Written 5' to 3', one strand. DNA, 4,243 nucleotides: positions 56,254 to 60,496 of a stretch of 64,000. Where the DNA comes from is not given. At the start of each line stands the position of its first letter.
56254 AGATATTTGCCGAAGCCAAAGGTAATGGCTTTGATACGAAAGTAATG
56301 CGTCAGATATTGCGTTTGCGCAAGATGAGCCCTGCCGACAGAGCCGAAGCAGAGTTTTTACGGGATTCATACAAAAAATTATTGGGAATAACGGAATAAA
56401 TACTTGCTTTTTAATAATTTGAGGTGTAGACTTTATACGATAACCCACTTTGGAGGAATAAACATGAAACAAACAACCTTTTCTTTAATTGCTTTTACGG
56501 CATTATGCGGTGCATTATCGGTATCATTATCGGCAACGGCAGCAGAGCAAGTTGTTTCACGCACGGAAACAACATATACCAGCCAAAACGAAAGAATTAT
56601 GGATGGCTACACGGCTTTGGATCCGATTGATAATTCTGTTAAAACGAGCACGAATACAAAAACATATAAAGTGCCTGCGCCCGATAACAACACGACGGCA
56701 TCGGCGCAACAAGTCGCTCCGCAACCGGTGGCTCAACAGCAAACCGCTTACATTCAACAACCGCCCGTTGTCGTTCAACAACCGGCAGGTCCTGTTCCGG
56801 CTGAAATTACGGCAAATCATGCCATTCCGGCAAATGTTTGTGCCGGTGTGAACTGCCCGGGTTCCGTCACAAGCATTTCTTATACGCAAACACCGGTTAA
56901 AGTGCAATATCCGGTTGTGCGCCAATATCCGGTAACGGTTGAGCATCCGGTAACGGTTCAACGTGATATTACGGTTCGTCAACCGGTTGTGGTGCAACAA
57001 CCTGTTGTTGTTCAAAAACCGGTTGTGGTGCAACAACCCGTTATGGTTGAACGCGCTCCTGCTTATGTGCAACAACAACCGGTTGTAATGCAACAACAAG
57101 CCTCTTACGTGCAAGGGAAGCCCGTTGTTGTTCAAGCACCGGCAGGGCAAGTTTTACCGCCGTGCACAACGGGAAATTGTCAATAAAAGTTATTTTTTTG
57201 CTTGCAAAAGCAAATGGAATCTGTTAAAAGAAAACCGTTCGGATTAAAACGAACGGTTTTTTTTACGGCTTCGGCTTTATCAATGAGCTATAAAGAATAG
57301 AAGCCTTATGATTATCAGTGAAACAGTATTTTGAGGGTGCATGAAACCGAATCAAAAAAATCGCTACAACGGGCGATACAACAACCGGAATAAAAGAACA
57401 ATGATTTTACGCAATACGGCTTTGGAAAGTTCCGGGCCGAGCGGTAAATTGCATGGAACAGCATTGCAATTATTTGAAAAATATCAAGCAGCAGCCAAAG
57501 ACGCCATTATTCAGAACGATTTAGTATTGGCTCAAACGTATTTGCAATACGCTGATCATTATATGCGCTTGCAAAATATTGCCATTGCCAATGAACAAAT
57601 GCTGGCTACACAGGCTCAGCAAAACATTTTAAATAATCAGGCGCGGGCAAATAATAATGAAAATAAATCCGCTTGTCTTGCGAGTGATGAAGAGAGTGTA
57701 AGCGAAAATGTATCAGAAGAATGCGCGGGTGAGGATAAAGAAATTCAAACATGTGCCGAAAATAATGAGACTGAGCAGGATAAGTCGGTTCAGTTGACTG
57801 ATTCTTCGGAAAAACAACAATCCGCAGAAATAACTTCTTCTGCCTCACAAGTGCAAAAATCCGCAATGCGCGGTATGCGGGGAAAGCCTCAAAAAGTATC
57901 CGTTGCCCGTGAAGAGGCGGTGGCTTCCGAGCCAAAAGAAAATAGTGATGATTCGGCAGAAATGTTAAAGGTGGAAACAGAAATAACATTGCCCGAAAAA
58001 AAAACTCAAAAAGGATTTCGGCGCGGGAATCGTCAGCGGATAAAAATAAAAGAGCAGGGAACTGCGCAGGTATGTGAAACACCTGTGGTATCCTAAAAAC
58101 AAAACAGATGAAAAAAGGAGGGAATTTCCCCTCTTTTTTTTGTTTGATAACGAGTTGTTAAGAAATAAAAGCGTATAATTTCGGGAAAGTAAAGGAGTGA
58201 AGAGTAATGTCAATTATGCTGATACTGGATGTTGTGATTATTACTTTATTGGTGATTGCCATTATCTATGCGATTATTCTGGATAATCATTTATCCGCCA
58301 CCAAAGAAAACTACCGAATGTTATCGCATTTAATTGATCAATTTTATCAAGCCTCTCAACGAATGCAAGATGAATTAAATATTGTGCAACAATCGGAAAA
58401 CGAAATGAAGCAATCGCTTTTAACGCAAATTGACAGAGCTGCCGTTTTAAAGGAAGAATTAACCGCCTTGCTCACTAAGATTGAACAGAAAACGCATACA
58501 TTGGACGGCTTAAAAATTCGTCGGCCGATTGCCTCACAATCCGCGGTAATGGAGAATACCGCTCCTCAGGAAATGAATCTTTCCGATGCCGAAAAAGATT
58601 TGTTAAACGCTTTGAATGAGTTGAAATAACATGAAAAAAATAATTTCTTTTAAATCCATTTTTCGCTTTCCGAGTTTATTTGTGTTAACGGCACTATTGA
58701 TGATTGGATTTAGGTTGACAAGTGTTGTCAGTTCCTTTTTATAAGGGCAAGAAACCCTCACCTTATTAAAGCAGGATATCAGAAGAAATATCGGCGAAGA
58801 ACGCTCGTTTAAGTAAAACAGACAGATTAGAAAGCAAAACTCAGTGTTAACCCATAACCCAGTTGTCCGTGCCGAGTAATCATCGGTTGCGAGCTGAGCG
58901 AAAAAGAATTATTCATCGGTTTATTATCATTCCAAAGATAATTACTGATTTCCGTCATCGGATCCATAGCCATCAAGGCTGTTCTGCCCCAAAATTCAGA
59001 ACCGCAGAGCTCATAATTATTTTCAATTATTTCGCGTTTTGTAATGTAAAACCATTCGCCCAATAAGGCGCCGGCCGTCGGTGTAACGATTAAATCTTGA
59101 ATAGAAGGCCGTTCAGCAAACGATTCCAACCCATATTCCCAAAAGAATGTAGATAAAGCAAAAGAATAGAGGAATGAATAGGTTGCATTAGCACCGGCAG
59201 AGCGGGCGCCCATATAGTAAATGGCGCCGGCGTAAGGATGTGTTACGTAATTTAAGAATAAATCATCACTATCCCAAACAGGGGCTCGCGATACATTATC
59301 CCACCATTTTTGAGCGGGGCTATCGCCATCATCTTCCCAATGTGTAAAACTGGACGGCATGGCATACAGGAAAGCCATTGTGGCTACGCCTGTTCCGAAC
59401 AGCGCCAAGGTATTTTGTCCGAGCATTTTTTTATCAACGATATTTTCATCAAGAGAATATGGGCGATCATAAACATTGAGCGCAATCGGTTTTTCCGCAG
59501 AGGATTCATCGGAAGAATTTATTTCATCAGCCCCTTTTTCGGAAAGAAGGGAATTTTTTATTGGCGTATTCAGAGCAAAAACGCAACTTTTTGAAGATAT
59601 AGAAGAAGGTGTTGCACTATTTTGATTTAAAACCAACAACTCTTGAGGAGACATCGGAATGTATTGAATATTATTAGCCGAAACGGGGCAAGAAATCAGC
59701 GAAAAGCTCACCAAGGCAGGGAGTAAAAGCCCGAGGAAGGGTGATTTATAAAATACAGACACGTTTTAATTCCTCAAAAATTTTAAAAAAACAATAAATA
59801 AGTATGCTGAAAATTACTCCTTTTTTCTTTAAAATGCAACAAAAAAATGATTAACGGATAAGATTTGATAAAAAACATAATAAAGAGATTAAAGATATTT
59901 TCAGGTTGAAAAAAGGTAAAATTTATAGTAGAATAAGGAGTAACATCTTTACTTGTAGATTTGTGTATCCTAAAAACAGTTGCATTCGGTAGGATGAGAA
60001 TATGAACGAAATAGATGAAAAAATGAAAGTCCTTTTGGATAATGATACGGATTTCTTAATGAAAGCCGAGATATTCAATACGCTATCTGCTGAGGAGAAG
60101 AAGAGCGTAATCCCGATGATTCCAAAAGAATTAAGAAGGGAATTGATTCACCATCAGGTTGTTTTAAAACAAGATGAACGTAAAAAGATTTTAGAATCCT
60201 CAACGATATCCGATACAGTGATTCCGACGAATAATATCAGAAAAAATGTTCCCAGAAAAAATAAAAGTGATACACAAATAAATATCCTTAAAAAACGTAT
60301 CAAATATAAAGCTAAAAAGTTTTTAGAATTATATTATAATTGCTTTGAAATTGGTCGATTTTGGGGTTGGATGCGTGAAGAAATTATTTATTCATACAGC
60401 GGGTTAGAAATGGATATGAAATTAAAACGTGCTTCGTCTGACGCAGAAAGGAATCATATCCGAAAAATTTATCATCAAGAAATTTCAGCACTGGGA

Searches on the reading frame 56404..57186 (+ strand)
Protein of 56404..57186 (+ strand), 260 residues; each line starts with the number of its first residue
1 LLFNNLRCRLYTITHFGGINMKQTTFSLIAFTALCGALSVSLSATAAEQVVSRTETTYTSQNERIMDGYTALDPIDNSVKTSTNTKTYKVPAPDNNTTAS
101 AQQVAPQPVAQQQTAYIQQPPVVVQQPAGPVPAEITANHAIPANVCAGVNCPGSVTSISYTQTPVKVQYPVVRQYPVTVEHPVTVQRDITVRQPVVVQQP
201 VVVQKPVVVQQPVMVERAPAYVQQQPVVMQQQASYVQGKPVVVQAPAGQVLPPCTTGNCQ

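Call 28: search_protein_families(library=pfam, proteins=[window:56404-57186:+], max_evalue=0.01)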
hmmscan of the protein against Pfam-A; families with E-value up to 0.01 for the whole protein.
window:56404-57186:+ (260 aa): 1 family
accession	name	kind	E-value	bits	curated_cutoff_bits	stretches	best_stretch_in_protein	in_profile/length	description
PF10511.15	Cementoin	-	0.0029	17.6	27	1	164-186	1-23/30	Trappin protein transglutaminase binding domain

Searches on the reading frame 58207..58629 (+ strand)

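Call 28: search_protein_families(library=pfam, proteins=[window:58207-58629:+], max_evalue=0.01)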
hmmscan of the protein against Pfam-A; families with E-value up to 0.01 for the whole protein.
window:58207-58629:+ (140 aa): 1 family
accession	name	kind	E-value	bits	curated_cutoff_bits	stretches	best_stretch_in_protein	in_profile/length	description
PF20072.4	DUF6468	-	0.0011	19.5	26.9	1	38-99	7-68/76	Domain of unknown function (DUF6468)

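Call 57: search_protein_families(library=padloc, proteins=[window:58207-58629:+], max_evalue=0.01)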
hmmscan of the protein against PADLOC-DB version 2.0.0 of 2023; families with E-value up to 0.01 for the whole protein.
window:58207-58629:+ (140 aa): 2 families
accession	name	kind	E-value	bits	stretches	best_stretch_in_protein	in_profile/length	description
PDLC03977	PD-Lambda-1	-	0.0021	15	1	4-100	3-99/496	-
PDLC00516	JetC1|JetC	-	0.0066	12.5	1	24-135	250-361/1098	DUF3584 domain; MukB-like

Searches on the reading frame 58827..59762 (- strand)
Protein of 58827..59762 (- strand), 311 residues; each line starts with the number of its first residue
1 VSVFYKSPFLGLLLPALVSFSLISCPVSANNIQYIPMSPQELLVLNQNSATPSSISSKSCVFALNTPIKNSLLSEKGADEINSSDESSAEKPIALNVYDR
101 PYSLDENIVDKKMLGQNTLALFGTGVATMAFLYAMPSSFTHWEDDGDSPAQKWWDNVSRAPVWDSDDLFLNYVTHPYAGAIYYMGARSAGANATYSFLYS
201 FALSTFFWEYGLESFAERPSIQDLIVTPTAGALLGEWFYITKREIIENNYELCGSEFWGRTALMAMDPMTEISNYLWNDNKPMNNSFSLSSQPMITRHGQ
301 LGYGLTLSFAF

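Call 28: search_protein_families(library=pfam, proteins=[window:58827-59762:-], max_evalue=0.01)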
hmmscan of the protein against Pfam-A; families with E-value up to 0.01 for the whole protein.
window:58827-59762:- (311 aa): 1 family
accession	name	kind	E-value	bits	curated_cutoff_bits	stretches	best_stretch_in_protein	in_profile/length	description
PF13084.11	DUF3943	-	1.2e-39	134.9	27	1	161-269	2-108/108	Domain of unknown function (DUF3943)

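Call 57: search_protein_families(library=padloc, proteins=[window:58827-59762:-], max_evalue=0.01)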
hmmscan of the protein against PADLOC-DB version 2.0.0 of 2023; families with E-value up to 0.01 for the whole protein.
window:58827-59762:- (311 aa): 0 families

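Call 58: search_protein_families(library=phrogs, proteins=[window:58827-59762:-], max_evalue=0.001)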
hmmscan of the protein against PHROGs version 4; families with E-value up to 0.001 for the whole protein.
window:58827-59762:- (311 aa): 0 families

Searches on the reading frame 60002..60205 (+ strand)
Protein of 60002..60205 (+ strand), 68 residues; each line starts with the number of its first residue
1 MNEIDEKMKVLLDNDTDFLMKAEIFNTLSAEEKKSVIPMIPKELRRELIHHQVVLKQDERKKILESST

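Call 71: predict_structure(alignment_id=A4)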
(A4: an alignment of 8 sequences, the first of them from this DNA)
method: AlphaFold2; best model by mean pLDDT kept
length: 68 residues; sequences in the alignment: 8
mean_pLDDT: 78.3   pTM: 0.52
mean pLDDT of the five models: 78.3, 78.0, 77.4, 75.9, 75.4
residues with pLDDT >= 90: 0; 70-90: 56; 50-70: 10; < 50: 2
segments of 3 or more residues with pLDDT < 50: none
pLDDT, mean of each block of 10 residues (from residue 1): 76 83 84 83 85 75 57
secondary structure, 60 per line:
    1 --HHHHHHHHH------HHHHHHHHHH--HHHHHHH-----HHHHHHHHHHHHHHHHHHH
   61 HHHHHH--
elements in order: H3-11 H18-27 H30-36 H42-66

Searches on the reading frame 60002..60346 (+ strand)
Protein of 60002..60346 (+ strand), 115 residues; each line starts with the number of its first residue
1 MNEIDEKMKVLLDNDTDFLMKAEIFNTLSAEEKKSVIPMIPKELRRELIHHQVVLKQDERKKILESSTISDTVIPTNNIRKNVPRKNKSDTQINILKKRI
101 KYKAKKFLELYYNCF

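Call 55: find_homologous_proteins(query=window:60002-60346:+, max_evalue=0.01)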
Query window:60002-60346:+: 9 candidates shared short words with the query, none scored E <= 0.01.
